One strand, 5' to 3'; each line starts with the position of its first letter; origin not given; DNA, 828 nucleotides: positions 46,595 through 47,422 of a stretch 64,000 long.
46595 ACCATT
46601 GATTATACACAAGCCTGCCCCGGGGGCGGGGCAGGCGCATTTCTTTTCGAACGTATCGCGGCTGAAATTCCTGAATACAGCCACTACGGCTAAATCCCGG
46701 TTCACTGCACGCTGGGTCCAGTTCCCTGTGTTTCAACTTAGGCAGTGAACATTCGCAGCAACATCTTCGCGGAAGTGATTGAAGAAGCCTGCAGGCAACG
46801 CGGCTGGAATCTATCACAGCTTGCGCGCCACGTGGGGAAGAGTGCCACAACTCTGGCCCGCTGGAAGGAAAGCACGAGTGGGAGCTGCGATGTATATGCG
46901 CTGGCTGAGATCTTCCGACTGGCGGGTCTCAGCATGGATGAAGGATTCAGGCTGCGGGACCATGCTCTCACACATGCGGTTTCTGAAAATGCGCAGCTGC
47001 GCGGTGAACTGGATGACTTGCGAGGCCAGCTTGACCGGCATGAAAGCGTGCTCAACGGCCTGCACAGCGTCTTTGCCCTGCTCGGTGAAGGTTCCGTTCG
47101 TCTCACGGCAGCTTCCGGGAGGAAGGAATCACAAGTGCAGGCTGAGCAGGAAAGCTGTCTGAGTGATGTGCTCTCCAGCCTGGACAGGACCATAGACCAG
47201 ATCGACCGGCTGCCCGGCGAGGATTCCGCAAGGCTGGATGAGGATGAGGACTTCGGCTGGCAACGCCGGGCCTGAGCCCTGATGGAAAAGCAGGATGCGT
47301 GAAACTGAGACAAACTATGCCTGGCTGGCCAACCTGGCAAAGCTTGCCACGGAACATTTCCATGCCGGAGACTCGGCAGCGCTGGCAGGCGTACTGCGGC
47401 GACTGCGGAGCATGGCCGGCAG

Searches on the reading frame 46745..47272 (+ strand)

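Call 58: search_protein_families(library=pfam, proteins=[window:46745-47272:+], max_evalue=0.01)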
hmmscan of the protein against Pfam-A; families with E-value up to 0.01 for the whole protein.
window:46745-47272:+ (176 aa): 4 families
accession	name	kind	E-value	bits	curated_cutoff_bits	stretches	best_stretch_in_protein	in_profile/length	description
PF13384.12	HTH_23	-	0.003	17.8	24.6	1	17-42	15-39/50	Homeodomain-like domain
PF02954.25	HTH_8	-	0.0038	17.4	22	1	10-39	8-37/42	Bacterial regulatory protein, Fis family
PF01381.28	HTH_3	-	0.0046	17.4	23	1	12-40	1-29/55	Helix-turn-helix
PF13542.12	HTH_Tnp_ISL3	-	0.0093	15.9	27.4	0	5-40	13-46/51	Helix-turn-helix domain of transposase family ISL3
